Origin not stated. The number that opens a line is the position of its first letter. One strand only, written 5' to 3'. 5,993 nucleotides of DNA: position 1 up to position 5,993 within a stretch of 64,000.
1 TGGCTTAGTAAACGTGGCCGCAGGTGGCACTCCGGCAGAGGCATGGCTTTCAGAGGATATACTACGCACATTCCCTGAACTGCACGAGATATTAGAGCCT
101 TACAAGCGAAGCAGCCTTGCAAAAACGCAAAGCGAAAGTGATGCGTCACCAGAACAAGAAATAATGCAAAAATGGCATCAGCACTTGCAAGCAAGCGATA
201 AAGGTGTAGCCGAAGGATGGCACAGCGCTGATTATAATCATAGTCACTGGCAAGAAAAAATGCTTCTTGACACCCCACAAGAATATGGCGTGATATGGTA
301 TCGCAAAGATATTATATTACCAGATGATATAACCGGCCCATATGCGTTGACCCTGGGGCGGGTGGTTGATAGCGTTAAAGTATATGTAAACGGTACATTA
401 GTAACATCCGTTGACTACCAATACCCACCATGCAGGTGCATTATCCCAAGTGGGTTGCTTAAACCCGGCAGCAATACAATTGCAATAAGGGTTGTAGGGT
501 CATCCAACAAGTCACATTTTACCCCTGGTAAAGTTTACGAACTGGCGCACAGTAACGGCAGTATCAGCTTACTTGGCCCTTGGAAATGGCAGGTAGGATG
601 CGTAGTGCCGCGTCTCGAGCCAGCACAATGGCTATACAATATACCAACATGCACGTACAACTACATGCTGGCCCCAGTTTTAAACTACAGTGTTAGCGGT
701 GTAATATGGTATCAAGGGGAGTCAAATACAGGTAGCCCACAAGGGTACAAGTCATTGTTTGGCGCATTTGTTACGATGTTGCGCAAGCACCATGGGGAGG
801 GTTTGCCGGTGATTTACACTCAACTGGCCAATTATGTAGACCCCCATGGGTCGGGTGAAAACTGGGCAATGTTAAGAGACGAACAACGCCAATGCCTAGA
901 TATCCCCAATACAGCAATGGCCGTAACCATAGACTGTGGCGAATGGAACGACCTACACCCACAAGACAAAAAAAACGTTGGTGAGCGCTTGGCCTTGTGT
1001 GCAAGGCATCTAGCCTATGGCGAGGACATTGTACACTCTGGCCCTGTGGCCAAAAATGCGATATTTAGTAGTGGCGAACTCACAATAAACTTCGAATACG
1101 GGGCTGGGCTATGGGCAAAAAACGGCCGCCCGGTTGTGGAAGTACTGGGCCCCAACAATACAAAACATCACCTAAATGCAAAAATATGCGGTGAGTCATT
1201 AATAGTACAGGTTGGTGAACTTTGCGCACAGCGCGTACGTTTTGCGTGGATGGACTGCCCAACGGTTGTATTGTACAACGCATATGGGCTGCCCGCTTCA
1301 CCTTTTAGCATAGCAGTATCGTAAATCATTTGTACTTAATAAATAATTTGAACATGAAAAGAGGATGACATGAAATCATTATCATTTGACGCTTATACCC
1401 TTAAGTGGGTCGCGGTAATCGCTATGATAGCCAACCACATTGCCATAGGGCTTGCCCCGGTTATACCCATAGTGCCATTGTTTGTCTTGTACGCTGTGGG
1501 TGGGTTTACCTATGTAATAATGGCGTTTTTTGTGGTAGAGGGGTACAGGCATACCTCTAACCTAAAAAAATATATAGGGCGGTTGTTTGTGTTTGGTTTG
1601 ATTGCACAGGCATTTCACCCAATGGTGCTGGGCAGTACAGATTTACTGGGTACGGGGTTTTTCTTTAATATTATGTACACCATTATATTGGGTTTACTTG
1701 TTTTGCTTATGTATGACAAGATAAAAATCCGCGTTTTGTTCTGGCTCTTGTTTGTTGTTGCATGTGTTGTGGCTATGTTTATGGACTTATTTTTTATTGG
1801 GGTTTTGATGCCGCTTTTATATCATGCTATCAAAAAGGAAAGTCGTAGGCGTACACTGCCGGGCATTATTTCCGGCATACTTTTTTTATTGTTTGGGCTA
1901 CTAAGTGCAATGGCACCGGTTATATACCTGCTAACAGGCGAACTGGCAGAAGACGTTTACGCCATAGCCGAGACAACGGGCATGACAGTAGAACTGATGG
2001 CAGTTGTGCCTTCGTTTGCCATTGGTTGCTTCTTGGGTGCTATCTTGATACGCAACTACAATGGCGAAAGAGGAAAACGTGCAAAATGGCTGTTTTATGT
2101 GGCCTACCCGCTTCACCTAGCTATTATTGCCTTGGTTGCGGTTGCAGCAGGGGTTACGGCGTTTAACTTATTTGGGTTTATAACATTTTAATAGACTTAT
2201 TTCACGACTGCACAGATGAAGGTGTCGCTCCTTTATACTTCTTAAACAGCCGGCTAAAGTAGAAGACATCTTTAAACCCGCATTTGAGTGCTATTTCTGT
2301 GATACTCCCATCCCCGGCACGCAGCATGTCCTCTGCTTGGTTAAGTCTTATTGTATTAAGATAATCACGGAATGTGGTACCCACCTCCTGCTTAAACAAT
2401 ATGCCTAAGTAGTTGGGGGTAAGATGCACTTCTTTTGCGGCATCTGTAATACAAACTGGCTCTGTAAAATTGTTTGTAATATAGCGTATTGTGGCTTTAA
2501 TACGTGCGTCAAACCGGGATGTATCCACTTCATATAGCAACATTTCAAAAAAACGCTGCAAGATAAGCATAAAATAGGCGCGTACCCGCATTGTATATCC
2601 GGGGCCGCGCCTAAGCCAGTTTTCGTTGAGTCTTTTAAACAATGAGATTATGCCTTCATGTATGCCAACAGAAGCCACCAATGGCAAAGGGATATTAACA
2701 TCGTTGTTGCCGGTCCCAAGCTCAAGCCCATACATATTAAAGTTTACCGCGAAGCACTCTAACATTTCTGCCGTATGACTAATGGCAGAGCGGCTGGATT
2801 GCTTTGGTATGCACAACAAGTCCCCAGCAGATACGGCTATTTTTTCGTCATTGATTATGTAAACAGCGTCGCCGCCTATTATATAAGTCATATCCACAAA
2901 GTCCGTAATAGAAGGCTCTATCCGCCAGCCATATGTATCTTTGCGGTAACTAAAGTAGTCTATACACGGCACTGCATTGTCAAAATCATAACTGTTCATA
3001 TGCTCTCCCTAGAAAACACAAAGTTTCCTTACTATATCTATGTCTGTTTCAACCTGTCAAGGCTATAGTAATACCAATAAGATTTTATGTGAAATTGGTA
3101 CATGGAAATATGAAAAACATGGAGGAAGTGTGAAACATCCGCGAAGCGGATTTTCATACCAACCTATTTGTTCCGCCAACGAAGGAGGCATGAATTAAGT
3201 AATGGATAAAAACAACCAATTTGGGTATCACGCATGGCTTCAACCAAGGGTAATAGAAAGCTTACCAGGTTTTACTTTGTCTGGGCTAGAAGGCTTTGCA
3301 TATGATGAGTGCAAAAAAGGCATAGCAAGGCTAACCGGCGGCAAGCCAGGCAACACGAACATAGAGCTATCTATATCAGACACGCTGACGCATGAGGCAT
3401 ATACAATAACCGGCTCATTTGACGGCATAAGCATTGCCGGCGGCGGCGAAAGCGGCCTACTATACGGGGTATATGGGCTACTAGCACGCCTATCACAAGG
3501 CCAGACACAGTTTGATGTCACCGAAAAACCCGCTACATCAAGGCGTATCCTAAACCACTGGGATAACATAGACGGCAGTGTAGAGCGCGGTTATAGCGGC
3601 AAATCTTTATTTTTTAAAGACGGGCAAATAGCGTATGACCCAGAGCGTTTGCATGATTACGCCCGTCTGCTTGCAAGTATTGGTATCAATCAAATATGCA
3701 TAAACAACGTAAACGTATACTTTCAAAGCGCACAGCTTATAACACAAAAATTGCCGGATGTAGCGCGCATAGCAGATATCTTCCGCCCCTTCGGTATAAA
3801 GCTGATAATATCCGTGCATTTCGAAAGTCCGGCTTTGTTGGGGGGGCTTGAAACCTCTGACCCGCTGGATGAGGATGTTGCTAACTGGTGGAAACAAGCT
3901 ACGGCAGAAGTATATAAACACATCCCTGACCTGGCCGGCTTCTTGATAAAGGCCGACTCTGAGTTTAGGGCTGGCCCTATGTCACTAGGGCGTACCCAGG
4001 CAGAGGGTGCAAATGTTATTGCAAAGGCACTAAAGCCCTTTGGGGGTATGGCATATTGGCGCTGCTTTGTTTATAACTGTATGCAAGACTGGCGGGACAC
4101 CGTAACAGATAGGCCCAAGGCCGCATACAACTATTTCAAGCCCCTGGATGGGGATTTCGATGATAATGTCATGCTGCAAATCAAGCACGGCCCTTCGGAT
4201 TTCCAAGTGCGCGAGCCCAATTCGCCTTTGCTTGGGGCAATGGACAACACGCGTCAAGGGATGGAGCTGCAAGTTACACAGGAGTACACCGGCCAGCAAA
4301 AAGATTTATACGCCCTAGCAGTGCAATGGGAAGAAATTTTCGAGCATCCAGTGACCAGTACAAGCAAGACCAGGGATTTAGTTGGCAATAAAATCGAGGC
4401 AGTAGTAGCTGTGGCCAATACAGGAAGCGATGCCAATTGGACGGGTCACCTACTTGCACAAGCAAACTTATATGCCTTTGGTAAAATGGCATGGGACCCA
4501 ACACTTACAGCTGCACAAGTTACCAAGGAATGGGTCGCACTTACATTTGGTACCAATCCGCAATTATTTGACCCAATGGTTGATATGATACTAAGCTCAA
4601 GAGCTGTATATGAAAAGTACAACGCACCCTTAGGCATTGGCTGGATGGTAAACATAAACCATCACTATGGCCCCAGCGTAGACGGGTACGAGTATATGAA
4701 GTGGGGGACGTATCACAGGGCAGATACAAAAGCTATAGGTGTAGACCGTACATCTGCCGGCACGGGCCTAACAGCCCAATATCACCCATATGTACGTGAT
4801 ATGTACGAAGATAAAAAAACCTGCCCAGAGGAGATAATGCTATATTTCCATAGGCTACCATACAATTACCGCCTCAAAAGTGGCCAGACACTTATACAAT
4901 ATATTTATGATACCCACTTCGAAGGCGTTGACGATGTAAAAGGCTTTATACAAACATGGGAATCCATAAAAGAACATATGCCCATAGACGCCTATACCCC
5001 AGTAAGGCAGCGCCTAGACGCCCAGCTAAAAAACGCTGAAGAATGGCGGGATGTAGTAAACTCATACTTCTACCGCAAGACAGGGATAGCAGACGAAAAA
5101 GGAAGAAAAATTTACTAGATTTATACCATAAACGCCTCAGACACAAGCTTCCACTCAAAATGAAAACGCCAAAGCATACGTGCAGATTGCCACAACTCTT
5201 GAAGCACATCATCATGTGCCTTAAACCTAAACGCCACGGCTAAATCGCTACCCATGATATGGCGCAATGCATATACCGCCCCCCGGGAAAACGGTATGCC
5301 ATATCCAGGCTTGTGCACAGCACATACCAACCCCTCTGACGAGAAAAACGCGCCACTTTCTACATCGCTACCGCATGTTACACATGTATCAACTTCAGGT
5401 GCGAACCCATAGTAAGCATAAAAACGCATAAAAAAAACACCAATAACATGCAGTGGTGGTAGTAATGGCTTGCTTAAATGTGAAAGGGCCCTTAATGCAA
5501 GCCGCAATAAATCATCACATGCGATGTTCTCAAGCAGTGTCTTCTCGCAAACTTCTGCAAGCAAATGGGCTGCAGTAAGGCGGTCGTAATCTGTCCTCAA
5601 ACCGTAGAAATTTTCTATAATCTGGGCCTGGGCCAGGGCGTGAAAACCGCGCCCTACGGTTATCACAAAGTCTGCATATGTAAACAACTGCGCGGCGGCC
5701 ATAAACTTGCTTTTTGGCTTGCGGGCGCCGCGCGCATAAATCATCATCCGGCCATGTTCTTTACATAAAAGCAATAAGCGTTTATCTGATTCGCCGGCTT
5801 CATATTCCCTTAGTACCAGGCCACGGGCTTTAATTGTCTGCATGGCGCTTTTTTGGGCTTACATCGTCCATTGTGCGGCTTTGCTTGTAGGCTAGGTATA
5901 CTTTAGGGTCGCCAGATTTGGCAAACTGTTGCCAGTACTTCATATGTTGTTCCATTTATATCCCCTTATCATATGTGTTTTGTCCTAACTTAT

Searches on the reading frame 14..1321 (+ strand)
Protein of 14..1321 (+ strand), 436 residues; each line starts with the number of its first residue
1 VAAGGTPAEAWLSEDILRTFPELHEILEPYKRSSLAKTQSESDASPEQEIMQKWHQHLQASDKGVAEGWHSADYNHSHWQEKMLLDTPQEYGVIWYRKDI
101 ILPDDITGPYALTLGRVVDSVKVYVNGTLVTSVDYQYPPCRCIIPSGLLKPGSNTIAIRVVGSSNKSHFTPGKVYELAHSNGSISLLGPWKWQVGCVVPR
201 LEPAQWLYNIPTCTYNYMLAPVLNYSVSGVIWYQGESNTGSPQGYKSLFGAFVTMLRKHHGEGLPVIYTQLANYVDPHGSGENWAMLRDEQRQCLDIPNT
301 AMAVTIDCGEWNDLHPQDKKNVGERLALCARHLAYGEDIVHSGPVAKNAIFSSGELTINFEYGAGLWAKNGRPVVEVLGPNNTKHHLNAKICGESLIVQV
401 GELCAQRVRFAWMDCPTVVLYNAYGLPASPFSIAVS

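Call 59: search_protein_families(library=pfam, proteins=[window:14-1321:+], max_evalue=0.00001)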
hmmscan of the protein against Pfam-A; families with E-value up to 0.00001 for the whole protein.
window:14-1321:+ (436 aa): 1 family
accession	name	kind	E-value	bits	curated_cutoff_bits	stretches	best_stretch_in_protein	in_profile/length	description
PF03629.24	SASA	-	2.7e-11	43.9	24.8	1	224-327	117-221/226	Carbohydrate esterase, sialic acid-specific acetylesterase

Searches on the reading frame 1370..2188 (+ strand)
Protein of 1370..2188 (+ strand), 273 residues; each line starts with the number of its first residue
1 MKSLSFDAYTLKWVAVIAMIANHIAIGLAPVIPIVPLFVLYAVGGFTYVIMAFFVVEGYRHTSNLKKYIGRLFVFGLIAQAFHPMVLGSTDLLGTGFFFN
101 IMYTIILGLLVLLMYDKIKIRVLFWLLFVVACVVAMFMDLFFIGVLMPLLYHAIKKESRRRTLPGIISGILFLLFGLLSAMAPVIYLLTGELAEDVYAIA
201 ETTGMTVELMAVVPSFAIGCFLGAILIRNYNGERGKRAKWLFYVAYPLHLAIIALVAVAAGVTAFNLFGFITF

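Call 59: search_protein_families(library=pfam, proteins=[window:1370-2188:+], max_evalue=0.00001)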
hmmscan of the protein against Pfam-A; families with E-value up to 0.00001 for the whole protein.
window:1370-2188:+ (273 aa): 1 family
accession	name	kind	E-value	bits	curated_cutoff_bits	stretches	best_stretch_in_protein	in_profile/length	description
PF05857.17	TraX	-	3.6e-21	76.5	25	1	10-256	4-216/217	TraX protein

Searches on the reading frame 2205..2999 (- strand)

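Call 59: search_protein_families(library=pfam, proteins=[window:2205-2999:-], max_evalue=0.00001)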
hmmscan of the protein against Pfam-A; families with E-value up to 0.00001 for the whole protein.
window:2205-2999:- (265 aa): 2 families
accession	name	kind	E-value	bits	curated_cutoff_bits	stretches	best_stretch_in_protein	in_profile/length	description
PF12833.13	HTH_18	-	1.9e-21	76.6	33.6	1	188-263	2-77/80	Helix-turn-helix domain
PF00165.29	HTH_AraC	-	1.7e-14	53.9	26.6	1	232-262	10-39/42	Bacterial regulatory helix-turn-helix proteins, AraC family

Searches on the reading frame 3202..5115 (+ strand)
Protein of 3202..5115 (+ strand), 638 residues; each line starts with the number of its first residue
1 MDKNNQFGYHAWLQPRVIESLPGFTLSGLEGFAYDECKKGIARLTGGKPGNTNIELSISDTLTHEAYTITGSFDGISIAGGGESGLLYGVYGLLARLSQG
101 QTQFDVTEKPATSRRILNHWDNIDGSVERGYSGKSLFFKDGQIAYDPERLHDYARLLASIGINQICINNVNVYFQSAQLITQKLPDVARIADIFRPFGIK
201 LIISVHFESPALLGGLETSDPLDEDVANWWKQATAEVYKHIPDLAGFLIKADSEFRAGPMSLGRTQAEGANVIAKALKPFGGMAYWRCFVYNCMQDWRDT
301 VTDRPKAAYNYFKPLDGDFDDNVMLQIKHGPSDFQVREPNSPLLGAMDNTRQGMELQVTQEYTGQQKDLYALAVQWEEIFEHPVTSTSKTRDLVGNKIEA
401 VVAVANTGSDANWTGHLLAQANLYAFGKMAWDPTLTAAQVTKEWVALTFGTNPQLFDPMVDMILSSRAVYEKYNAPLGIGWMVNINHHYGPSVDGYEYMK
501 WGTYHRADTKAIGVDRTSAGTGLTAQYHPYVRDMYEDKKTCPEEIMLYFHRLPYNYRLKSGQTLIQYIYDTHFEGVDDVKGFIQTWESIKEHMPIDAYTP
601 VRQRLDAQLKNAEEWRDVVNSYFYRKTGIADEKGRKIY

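Call 59: search_protein_families(library=pfam, proteins=[window:3202-5115:+], max_evalue=0.00001)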
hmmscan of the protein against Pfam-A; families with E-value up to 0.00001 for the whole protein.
window:3202-5115:+ (638 aa): 3 families
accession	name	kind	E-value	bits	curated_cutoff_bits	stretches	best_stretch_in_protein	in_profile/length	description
PF07488.18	Glyco_hydro_67M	-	2e-129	431.8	23.5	1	101-413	8-326/326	Glycosyl hydrolase family 67 middle domain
PF07477.17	Glyco_hydro_67C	-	5.8e-93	311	27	1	414-636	1-223/223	Glycosyl hydrolase family 67 C-terminus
PF02838.20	Glyco_hydro_20b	-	8.2e-06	27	26.1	0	39-102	48-114/124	Glycosyl hydrolase family 20, domain 2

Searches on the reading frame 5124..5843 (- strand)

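Call 59: search_protein_families(library=pfam, proteins=[window:5124-5843:-], max_evalue=0.00001)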
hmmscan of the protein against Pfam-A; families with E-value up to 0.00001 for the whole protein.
window:5124-5843:- (240 aa): 2 families
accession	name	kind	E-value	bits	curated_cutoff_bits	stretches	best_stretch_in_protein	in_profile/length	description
PF02565.21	RecO_C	-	3.4e-25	89.1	22.1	1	83-235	1-155/157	Recombination protein O C terminal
PF11967.14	RecO_N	-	2.1e-20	73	27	1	1-79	1-80/80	Recombination protein O N terminal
